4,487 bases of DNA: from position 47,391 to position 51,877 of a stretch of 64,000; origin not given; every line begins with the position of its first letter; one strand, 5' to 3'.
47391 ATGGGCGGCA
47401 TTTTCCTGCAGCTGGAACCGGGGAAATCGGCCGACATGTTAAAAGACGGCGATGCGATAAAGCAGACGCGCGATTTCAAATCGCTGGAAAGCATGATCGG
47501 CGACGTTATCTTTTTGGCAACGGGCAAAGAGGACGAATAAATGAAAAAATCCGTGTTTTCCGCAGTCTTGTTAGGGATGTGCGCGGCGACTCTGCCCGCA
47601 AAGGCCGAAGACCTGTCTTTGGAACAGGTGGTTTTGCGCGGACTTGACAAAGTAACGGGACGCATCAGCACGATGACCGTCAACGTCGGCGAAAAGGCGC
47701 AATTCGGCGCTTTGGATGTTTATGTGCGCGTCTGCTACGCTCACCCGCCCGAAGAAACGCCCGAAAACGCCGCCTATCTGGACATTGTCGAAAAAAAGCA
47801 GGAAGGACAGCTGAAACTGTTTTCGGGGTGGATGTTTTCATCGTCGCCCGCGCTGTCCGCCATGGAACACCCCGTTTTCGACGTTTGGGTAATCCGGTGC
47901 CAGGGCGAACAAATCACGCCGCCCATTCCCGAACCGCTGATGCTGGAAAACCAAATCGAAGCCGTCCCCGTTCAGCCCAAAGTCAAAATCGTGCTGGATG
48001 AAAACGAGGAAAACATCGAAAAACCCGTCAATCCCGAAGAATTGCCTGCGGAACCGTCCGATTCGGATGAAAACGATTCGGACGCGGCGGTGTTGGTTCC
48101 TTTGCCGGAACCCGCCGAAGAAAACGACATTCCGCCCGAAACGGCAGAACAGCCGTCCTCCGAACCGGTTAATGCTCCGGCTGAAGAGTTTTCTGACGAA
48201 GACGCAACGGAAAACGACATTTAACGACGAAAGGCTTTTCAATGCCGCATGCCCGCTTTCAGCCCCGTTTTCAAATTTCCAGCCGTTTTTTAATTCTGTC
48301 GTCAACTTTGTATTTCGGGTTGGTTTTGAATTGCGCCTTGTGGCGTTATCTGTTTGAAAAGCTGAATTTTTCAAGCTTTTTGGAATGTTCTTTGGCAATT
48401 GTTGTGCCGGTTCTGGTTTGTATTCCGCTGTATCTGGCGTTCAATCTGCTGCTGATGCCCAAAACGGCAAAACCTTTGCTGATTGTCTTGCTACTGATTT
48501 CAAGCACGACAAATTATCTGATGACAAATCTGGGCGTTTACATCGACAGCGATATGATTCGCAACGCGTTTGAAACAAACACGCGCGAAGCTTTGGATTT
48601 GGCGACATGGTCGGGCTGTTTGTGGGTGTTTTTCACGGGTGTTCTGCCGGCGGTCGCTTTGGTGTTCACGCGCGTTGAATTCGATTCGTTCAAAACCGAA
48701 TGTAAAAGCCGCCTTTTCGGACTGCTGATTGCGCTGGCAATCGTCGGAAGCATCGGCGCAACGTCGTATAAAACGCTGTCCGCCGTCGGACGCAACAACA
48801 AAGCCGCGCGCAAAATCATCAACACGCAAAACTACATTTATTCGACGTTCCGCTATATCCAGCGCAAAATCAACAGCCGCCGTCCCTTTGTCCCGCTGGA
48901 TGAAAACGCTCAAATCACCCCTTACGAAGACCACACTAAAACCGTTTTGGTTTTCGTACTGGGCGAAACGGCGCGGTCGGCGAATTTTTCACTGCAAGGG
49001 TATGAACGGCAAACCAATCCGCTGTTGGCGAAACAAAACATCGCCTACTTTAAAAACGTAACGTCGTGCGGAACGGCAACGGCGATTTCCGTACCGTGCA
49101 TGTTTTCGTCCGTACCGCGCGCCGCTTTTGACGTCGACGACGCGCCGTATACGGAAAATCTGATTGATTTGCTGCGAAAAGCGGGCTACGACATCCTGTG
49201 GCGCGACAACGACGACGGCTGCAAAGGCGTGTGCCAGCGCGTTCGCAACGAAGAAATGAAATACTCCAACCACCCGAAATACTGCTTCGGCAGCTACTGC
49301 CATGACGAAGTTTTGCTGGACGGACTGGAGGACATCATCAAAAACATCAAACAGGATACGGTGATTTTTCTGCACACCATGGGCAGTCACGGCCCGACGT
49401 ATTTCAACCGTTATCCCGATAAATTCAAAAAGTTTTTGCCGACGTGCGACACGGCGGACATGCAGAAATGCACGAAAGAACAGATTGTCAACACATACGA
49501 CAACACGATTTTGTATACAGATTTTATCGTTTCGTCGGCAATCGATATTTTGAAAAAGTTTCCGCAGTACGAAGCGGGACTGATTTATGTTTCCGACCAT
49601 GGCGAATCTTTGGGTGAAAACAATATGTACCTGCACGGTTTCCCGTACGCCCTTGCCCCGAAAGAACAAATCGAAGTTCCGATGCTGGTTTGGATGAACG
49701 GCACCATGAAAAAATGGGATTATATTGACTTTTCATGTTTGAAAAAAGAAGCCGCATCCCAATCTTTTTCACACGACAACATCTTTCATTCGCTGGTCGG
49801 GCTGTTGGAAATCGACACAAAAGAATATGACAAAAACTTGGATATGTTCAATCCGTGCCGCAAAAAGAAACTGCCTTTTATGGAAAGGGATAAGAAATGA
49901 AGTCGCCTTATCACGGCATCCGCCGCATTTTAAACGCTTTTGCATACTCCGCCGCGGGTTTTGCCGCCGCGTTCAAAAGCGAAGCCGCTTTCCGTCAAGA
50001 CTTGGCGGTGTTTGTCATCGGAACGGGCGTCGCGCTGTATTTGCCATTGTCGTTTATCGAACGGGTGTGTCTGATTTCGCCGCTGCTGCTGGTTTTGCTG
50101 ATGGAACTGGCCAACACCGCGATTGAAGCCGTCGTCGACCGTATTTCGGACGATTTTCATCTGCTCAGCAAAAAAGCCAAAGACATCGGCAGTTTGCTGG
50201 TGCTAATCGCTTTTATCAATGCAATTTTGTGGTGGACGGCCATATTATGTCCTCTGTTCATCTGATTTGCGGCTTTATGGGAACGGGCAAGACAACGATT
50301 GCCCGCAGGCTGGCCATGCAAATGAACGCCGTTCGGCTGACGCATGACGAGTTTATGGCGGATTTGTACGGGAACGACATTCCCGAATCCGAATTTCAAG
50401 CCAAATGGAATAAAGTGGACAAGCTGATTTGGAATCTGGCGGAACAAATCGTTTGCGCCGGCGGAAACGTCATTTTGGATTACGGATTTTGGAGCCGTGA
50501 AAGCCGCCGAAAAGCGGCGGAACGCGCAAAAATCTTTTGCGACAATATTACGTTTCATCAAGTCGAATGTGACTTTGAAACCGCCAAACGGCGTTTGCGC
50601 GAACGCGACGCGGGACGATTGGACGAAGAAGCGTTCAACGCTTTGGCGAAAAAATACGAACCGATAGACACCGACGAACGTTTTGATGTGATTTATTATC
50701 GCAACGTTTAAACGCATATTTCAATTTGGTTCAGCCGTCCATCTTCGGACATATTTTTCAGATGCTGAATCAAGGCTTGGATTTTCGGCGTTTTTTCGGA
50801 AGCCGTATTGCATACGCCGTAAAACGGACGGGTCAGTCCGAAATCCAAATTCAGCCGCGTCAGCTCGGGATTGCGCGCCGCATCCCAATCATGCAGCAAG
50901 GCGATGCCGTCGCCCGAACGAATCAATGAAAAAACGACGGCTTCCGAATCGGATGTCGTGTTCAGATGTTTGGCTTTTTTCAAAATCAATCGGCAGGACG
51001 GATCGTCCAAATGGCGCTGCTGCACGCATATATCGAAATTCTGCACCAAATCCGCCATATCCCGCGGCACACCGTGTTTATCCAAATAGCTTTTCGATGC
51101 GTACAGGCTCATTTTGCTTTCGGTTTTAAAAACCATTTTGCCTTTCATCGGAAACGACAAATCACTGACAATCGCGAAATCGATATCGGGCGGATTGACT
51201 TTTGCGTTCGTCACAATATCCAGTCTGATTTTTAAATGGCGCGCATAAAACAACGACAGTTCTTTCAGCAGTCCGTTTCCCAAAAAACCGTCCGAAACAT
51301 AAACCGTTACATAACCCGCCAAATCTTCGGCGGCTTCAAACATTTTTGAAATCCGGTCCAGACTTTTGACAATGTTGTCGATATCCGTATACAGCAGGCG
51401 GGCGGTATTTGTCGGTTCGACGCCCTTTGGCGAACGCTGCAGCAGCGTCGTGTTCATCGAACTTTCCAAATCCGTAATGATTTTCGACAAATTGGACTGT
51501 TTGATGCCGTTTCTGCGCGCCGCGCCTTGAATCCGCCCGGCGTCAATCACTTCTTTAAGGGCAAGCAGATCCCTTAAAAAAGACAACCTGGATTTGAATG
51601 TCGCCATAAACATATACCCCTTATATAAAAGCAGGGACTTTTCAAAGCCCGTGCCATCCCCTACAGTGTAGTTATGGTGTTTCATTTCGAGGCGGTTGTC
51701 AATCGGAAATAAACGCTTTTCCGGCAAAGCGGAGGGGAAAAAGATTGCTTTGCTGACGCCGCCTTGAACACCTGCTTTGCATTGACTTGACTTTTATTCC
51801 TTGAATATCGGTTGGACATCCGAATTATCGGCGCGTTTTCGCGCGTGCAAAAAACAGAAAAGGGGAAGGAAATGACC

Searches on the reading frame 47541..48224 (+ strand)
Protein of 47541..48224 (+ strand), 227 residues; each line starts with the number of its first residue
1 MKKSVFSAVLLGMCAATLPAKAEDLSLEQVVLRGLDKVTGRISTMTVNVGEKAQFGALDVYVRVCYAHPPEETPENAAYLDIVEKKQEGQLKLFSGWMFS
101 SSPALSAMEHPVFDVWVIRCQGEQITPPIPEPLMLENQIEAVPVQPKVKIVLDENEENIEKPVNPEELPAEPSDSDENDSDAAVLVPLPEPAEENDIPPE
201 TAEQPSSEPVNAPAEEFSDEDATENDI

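Call 34: search_protein_families(library=pfam, proteins=[window:47541-48224:+], max_evalue=0.00001)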
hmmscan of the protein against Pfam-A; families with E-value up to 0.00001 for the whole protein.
window:47541-48224:+ (227 aa): 1 family
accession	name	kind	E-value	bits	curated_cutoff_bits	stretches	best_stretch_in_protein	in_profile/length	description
PF09923.14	DUF2155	-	4.8e-32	110.4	27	1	31-120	2-89/89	Uncharacterized protein conserved in bacteria (DUF2155)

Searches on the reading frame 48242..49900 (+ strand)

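Call 34: search_protein_families(library=pfam, proteins=[window:48242-49900:+], max_evalue=0.00001)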
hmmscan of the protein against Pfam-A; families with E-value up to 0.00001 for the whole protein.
window:48242-49900:+ (552 aa): 2 families
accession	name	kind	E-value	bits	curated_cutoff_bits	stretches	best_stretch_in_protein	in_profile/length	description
PF00884.28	Sulfatase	-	8.3e-68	229.3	25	1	236-523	3-300/301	Sulfatase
PF08019.17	EptA_B_N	-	2.7e-41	141.4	22.3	1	63-209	5-151/152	Phosphoethanolamine transferase EptA/EptB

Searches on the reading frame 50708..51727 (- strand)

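Call 34: search_protein_families(library=pfam, proteins=[window:50708-51727:-], max_evalue=0.00001)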
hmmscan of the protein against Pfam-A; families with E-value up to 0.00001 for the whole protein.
window:50708-51727:- (339 aa): 2 families
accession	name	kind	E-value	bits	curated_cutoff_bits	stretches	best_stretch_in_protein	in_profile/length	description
PF00126.33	HTH_1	-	3.1e-12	46.7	26.6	1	51-109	1-59/60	Bacterial regulatory helix-turn-helix protein, lysR family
PF03466.25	LysR_substrate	-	1.3e-09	38.2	28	1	135-325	3-206/209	LysR substrate binding domain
